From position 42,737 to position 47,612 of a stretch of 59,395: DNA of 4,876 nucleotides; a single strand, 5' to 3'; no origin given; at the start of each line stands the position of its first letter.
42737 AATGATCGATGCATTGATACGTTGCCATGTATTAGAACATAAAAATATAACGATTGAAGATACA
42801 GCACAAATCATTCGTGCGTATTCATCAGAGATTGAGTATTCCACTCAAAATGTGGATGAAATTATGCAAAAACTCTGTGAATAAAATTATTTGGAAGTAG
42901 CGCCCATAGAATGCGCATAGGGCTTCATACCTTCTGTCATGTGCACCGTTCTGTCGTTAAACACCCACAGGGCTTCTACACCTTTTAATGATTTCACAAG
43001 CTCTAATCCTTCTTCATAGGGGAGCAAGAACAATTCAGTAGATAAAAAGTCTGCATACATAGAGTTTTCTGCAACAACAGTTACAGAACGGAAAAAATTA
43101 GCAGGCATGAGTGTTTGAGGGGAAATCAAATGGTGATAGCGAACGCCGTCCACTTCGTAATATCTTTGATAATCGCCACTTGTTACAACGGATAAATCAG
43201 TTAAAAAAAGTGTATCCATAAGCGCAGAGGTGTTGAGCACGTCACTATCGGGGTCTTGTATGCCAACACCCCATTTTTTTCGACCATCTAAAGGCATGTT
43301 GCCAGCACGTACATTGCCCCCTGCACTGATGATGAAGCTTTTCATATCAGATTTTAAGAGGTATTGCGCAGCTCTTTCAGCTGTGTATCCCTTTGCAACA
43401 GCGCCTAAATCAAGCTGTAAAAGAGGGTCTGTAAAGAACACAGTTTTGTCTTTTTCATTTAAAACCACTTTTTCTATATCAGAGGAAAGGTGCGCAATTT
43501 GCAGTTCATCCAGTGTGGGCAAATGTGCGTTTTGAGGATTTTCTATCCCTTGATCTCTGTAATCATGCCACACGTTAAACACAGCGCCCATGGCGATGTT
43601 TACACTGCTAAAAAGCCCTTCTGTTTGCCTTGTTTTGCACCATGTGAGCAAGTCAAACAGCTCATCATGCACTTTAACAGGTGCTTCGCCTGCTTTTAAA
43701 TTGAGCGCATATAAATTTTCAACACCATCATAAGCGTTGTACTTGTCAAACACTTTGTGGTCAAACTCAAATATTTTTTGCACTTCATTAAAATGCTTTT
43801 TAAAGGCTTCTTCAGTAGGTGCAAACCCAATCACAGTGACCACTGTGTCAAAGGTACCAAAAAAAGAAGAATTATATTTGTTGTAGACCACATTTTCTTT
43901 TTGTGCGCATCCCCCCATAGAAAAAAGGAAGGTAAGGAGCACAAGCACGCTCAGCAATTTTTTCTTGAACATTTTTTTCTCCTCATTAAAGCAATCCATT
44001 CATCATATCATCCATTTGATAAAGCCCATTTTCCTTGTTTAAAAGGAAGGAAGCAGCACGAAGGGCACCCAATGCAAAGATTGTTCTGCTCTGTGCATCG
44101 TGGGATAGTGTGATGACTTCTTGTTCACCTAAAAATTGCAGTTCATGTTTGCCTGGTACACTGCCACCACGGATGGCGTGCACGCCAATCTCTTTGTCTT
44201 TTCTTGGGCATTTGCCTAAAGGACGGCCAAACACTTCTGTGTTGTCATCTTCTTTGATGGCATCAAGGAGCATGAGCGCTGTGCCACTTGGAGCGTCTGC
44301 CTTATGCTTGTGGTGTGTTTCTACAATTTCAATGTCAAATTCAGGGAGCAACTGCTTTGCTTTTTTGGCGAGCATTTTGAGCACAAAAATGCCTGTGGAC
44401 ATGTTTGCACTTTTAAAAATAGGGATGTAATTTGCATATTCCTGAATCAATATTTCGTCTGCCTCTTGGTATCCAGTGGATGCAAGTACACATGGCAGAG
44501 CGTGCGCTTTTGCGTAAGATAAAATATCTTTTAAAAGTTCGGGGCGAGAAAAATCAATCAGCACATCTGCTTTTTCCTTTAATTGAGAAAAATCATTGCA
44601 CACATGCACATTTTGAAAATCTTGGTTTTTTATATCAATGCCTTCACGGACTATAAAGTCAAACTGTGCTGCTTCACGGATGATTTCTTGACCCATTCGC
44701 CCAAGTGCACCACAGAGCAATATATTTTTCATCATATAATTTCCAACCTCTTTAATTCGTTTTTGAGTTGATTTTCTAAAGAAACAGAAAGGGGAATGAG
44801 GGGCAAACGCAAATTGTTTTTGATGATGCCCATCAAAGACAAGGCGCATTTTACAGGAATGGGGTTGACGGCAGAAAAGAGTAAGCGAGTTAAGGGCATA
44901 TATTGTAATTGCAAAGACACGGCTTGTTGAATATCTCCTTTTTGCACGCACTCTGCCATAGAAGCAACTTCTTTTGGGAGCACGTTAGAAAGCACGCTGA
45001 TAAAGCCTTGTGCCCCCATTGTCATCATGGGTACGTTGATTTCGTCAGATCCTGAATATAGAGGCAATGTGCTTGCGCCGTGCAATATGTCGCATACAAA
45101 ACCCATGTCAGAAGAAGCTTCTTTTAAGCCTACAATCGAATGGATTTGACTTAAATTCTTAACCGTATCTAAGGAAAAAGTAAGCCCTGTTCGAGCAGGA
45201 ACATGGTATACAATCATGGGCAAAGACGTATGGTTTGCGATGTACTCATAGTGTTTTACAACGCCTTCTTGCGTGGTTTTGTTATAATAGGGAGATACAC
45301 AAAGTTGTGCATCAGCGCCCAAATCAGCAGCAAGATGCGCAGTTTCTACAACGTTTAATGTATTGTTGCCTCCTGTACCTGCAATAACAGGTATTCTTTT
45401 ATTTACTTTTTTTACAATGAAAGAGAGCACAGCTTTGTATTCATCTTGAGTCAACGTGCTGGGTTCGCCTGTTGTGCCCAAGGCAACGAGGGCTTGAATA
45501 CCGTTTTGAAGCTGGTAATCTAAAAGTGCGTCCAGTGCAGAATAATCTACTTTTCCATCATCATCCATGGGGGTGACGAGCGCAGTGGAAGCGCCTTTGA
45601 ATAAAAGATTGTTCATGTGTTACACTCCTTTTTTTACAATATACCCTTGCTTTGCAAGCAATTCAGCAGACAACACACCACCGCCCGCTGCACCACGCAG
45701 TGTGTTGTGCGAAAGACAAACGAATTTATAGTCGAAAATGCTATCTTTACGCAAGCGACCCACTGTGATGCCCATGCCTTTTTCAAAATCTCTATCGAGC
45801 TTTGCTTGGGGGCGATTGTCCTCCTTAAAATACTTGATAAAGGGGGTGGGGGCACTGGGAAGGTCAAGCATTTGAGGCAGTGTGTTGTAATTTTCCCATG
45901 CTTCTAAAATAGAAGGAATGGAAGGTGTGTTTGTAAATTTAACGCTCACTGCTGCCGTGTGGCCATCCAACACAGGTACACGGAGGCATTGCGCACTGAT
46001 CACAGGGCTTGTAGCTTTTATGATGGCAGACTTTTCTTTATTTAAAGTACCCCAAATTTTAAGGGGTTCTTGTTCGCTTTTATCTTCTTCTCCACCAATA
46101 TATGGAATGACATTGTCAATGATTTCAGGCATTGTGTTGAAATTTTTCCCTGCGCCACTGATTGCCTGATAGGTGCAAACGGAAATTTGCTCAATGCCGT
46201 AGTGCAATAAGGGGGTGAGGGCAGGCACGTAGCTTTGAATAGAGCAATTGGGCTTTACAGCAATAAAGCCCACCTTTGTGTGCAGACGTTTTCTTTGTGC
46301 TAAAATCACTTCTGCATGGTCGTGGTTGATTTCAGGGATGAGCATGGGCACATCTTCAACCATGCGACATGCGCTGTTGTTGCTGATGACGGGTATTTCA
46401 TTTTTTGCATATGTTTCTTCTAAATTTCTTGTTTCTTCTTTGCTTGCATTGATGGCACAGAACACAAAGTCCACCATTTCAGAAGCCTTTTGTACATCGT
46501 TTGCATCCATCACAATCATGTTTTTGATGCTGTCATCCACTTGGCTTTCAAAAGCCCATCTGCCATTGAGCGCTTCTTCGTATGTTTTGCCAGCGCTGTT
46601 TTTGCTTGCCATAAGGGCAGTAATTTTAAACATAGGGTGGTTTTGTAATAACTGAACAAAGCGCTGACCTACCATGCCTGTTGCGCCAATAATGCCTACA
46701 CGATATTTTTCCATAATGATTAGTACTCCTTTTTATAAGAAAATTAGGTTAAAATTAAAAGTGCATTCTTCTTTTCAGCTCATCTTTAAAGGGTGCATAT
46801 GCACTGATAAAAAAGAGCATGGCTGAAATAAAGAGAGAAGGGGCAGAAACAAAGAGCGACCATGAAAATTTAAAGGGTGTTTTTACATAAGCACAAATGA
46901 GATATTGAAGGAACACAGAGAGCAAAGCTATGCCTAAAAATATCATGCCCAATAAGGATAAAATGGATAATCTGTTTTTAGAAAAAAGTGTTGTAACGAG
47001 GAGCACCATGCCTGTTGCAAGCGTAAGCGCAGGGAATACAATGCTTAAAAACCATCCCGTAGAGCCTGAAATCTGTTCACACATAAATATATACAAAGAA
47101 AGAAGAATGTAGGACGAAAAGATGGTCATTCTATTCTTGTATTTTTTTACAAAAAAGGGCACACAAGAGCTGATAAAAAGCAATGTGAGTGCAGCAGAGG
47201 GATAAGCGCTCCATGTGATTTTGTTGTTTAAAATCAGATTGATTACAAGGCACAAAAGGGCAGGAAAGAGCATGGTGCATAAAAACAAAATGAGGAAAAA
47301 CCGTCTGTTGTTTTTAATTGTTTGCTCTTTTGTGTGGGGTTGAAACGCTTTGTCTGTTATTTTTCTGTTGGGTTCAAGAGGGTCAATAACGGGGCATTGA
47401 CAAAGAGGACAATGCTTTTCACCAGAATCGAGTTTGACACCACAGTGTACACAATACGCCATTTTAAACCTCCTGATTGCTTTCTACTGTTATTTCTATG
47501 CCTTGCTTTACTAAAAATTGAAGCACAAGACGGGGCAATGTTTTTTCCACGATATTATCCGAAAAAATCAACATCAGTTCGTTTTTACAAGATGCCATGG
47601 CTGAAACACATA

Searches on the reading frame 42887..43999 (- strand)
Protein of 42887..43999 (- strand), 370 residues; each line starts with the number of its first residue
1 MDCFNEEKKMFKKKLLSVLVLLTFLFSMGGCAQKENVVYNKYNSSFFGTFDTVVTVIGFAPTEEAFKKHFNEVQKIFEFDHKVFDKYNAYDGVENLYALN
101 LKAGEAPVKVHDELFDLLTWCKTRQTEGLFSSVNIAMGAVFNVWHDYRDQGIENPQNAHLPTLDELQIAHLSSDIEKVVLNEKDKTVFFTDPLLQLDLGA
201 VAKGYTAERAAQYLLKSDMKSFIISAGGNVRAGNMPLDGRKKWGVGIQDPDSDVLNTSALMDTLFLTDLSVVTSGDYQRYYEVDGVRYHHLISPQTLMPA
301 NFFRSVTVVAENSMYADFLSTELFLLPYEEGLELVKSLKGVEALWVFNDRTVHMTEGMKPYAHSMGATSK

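Call 10: search_protein_families(library=pfam, proteins=[window:42887-43999:-], max_evalue=0.00001)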
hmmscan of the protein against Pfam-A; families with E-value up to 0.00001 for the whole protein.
window:42887-43999:- (370 aa): 1 family
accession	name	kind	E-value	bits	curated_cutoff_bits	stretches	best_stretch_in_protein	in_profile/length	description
PF02424.20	ApbE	-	5.3e-61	206.9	25.6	1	78-345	19-266/266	ApbE family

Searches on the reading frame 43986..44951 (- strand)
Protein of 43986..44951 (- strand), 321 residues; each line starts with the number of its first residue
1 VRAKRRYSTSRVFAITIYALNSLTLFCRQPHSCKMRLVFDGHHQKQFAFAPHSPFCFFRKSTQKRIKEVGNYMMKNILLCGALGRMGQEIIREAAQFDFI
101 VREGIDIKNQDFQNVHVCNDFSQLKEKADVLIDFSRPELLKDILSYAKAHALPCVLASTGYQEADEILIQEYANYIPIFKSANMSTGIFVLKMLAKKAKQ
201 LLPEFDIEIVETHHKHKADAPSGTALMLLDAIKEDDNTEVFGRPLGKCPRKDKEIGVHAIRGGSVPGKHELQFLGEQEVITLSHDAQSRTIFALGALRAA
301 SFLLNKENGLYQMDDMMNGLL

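Call 10: search_protein_families(library=pfam, proteins=[window:43986-44951:-], max_evalue=0.00001)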
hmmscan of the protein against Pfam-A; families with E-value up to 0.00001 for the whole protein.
window:43986-44951:- (321 aa): 2 families
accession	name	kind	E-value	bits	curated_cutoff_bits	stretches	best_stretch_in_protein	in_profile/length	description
PF05173.19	DapB_C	-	2.1e-42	144.5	27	1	187-317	1-121/121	Dihydrodipicolinate reductase, C-terminus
PF01113.26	DapB_N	-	6.6e-22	78.3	25.6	1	76-184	2-124/124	Dihydrodipicolinate reductase, N-terminus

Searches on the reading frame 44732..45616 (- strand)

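Call 10: search_protein_families(library=pfam, proteins=[window:44732-45616:-], max_evalue=0.00001)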
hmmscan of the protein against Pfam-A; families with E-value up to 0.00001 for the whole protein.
window:44732-45616:- (294 aa): 1 family
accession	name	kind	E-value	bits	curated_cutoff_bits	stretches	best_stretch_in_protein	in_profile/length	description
PF00701.28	DHDPS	-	3.4e-87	292.3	22.1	1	6-290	2-288/289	Dihydrodipicolinate synthetase family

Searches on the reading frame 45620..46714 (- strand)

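Call 11: search_protein_families(library=pfam, proteins=[window:45620-46714:-], max_evalue=0.00001)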
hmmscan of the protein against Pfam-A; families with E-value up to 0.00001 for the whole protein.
window:45620-46714:- (364 aa): 2 families
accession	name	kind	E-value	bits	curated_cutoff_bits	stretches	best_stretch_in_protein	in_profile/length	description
PF02774.23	Semialdhyde_dhC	-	1.3e-33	117.2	26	1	166-339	1-183/184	Semialdehyde dehydrogenase, dimerisation domain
PF01118.30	Semialdhyde_dh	-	1.3e-29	103.5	26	1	5-135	1-119/121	Semialdehyde dehydrogenase, NAD binding domain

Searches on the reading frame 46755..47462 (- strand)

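Call 11: search_protein_families(library=pfam, proteins=[window:46755-47462:-], max_evalue=0.00001)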
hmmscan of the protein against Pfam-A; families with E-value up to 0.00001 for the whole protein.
window:46755-47462:- (235 aa): 1 family
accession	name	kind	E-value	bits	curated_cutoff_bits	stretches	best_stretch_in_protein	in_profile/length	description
PF19845.4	DUF6320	-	5e-15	56.3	29.9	1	50-235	8-186/186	Family of unknown function (DUF6320)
